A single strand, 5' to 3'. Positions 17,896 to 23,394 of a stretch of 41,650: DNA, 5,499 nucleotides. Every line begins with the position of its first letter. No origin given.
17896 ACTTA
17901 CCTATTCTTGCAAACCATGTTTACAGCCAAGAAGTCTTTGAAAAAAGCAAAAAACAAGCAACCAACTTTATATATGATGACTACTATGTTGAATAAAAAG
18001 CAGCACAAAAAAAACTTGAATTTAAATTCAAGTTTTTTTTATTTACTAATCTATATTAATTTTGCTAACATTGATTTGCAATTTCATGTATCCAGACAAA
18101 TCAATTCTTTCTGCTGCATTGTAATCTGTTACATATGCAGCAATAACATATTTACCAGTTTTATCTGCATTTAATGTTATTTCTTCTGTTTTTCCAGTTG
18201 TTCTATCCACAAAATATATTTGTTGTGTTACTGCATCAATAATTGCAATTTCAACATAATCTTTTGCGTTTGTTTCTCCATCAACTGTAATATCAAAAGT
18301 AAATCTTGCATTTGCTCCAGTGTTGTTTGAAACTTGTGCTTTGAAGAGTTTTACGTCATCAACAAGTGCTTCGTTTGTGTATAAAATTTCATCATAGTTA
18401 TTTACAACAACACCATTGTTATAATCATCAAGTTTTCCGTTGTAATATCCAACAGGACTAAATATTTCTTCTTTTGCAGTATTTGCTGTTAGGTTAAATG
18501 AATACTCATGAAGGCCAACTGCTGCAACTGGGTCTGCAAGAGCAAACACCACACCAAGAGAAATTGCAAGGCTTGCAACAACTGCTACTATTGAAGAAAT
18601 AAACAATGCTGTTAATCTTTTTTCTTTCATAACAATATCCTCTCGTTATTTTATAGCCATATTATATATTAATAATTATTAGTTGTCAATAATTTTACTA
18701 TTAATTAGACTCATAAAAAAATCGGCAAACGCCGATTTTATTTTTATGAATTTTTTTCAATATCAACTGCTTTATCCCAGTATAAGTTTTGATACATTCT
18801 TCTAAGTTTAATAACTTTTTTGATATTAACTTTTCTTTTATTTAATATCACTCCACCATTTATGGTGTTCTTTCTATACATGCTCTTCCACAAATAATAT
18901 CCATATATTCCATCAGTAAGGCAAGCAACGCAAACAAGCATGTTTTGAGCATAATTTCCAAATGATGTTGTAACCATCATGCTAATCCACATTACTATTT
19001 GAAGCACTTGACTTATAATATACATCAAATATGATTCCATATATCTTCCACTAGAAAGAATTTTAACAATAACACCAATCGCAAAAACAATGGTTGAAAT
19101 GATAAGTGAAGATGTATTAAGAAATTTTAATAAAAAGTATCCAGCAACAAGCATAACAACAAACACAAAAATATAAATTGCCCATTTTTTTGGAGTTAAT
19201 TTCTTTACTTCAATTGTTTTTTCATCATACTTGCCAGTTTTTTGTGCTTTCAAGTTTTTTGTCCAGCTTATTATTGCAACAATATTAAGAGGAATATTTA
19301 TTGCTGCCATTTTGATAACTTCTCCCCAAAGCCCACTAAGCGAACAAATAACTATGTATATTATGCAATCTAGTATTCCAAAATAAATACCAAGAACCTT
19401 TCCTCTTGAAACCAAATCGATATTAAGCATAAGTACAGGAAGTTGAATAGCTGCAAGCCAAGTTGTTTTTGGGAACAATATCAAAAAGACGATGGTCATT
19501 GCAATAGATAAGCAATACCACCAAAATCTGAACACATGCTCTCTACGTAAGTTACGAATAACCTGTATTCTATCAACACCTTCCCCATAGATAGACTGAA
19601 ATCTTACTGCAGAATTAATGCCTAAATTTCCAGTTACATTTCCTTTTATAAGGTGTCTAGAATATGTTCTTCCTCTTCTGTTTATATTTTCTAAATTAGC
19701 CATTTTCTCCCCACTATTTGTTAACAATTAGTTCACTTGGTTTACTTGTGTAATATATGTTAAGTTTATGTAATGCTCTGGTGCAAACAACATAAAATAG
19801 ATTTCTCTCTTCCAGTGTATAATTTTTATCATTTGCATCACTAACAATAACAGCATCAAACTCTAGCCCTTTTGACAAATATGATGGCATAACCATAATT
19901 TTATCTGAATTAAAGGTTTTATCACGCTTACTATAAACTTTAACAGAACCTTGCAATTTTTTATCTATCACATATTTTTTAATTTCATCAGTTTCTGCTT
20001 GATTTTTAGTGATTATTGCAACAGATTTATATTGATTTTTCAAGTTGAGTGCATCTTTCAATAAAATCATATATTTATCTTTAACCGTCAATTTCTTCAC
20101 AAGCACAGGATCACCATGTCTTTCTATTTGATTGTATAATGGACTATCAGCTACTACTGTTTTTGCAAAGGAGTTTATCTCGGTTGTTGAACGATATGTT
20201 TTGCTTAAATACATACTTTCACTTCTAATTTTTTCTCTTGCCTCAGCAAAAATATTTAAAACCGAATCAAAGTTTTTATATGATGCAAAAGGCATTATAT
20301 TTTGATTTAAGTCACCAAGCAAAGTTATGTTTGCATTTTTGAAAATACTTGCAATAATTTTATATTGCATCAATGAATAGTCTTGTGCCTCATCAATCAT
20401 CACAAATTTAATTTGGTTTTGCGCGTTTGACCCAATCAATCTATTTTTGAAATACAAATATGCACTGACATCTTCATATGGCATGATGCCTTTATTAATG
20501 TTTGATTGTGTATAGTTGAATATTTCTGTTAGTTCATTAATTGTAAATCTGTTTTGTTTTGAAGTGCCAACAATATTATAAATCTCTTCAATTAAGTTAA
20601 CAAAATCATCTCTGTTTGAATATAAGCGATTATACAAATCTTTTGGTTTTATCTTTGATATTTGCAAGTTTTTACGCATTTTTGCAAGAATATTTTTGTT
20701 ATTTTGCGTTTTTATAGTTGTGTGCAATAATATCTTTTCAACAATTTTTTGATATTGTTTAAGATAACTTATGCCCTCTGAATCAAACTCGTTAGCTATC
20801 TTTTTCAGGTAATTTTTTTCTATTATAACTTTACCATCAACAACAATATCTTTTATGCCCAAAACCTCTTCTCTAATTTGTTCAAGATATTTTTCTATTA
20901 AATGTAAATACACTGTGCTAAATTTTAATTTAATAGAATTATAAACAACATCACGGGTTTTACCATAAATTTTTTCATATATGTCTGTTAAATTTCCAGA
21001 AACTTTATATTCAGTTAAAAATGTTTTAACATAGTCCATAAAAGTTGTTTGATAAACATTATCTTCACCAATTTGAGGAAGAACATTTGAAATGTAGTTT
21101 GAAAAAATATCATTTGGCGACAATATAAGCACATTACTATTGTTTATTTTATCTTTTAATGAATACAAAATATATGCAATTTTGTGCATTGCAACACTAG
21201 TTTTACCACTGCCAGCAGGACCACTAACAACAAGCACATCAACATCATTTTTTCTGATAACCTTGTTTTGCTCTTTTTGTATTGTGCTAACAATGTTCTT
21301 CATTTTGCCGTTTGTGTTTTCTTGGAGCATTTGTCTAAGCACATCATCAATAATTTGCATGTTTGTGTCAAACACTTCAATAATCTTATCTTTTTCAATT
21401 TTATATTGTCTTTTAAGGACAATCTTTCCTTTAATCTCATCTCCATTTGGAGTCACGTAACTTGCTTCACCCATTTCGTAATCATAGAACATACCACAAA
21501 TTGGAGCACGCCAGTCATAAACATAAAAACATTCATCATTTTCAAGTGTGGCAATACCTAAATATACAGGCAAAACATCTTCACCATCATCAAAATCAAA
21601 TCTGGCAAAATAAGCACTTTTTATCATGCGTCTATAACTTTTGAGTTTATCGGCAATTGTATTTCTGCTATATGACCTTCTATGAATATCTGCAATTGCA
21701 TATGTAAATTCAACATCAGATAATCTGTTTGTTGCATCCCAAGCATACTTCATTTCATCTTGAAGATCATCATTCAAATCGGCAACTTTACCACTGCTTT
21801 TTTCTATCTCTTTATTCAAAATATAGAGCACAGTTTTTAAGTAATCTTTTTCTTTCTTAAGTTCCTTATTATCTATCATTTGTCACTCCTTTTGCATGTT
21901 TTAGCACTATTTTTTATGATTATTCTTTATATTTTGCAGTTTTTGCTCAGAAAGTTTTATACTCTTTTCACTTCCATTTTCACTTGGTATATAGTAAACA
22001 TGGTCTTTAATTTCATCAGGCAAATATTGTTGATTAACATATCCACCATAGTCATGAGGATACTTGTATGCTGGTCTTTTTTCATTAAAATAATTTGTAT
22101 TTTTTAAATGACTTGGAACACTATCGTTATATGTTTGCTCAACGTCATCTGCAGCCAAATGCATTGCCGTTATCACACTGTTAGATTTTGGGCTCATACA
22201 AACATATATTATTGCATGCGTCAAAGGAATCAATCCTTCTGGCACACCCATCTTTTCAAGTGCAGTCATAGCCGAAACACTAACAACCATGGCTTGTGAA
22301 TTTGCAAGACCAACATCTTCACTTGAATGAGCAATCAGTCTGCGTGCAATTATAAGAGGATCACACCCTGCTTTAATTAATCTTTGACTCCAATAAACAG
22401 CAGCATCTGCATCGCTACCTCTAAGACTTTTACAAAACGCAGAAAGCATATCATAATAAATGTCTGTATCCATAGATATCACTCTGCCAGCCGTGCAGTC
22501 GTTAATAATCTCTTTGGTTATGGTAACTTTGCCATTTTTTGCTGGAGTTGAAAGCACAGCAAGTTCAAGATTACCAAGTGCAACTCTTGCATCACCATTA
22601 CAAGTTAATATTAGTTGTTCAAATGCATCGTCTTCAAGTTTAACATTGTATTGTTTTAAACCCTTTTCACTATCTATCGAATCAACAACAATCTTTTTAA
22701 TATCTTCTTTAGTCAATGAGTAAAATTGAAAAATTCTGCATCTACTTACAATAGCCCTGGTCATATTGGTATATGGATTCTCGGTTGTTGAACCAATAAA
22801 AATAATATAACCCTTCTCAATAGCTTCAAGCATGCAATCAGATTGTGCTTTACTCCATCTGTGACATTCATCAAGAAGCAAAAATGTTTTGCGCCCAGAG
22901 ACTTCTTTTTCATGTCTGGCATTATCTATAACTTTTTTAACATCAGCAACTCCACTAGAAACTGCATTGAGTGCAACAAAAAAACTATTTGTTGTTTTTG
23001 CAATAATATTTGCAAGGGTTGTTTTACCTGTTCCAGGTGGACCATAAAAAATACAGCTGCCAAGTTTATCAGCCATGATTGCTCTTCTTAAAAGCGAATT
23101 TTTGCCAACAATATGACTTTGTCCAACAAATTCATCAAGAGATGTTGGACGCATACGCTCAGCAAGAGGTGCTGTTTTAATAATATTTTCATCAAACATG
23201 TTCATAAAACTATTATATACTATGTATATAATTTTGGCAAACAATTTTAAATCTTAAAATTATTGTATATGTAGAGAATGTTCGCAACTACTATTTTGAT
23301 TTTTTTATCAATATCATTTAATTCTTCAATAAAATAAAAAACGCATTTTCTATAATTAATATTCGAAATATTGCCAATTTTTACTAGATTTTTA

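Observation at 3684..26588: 17-nt motif whose TAA is the stop codon of four unrelated genes (minus strand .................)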

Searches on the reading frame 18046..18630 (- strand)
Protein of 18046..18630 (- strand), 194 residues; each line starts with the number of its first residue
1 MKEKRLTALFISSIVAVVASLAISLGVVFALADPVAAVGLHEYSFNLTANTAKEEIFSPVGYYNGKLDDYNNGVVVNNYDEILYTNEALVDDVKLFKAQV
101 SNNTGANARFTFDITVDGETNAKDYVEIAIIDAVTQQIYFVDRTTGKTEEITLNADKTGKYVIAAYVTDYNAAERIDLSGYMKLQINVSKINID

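Call 27: search_protein_families(library=pfam, proteins=[window:18046-18630:-])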
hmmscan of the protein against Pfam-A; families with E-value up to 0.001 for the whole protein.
window:18046-18630:- (194 aa): 0 families

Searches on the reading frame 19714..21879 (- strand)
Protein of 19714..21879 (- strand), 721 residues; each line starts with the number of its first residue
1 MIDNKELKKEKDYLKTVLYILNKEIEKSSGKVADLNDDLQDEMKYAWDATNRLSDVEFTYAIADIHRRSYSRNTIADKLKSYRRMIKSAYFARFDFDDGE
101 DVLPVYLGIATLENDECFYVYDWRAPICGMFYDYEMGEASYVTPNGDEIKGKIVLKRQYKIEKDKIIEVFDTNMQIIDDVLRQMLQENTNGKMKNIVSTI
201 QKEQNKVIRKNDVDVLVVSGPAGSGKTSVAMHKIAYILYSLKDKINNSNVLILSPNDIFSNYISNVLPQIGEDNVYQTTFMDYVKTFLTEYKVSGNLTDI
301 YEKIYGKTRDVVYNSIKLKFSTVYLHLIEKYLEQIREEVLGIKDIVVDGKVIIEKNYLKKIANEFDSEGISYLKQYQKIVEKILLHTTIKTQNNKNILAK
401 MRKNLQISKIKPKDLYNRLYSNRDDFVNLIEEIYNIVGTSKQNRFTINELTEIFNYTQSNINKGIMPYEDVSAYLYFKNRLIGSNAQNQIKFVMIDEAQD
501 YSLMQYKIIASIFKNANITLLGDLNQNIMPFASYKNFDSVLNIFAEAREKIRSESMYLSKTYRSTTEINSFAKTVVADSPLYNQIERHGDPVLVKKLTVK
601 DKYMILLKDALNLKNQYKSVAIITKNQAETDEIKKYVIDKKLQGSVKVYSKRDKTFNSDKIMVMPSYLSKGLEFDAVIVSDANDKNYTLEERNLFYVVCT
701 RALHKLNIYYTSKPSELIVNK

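Call 29: search_protein_families(library=ncbifam, proteins=[window:19714-21879:-])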
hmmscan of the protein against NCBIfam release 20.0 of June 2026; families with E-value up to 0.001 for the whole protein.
window:19714-21879:- (721 aa): 9 families
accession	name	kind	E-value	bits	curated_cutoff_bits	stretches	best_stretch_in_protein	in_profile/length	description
NF041464.1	HelD_BACSU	equivalog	2.3e-149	498.7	419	2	3-392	4-407/779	RNA polymerase recycling motor HelD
NF041258.1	motor_HelR_2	exception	4.8e-42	144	1100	2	64-287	40-258/713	RNA polymerase recycling motor ATPase HelR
NF041465.1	HelD_MYCSM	equivalog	5.1e-37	127.3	1051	2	75-285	56-261/719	RNA polymerase recycling motor HelD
NF041254.1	motor_HelR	exception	2.7e-34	118.5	750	2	70-285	60-273/706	RNA polymerase recycling motor ATPase HelR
NF008276.0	PRK11054.1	equivalog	7e-13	47.9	543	1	183-254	180-248/684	DNA helicase IV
NF008743.0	PRK11773.1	equivalog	1.2e-12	47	965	1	474-578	198-299/720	DNA helicase II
TIGR01075.1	uvrD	equivalog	1.1e-11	43.7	1144.45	1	475-578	194-294/715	DNA helicase II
TIGR00609.1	recB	equivalog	1.2e-08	33.6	696.05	1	487-568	369-447/1175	exodeoxyribonuclease V subunit beta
TIGR02784.1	addA_alphas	equivalog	0.00012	20.6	860.75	0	488-586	389-503/1138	double-strand break repair helicase AddA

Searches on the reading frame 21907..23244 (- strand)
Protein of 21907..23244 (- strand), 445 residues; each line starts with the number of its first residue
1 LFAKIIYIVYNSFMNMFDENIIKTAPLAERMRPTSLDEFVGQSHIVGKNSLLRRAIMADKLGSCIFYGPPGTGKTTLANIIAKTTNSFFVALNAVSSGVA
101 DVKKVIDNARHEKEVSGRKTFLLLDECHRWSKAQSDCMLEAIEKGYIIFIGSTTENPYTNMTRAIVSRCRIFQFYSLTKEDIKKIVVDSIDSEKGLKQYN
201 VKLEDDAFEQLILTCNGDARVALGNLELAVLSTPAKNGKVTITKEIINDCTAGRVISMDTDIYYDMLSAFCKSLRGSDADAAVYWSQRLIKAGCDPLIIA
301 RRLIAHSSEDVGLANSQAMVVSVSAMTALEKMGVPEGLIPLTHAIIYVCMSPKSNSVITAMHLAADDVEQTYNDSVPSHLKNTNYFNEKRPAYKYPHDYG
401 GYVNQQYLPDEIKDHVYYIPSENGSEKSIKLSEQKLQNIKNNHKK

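Call 27: search_protein_families(library=pfam, proteins=[window:21907-23244:-])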
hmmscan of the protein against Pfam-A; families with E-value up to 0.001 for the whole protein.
window:21907-23244:- (445 aa): 11 families
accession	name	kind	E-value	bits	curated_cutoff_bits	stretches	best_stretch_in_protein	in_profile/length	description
PF12002.13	MgsA_C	-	8.3e-57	192.2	27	1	276-434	1-164/167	MgsA AAA+ ATPase C terminal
PF16193.11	AAA_assoc_2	-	2.2e-20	73.1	34.3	1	198-275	2-81/81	AAA C-terminal domain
PF00004.35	AAA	-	1.7e-13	51.6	21.2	1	65-174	2-128/131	ATPase family associated with various cellular activities (AAA)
PF05496.18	RuvB_N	-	5.9e-13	49.3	27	1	31-150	1-117/159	Holliday junction DNA helicase RuvB P-loop domain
PF13173.12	AAA_14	-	5.3e-06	26.9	27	1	65-178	6-124/129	AAA domain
PF20720.3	nSTAND3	-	7.9e-05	22.8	27.2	1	59-109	15-64/155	Novel STAND NTPase 3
PF13479.12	AAA_24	-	0.00026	21.3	27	1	64-193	5-76/195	AAA domain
PF13401.12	AAA_22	-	0.0004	21.1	27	0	62-136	6-84/130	AAA domain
PF07728.20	AAA_5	-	0.00042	20.8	22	0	65-150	3-98/139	AAA domain (dynein-related subfamily)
PF13238.12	AAA_18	-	0.00073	20.4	29.4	0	67-140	4-61/128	AAA domain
PF01078.27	Mg_chelatase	-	0.00073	19.4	20.3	0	63-82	24-43/207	Magnesium chelatase, subunit ChlI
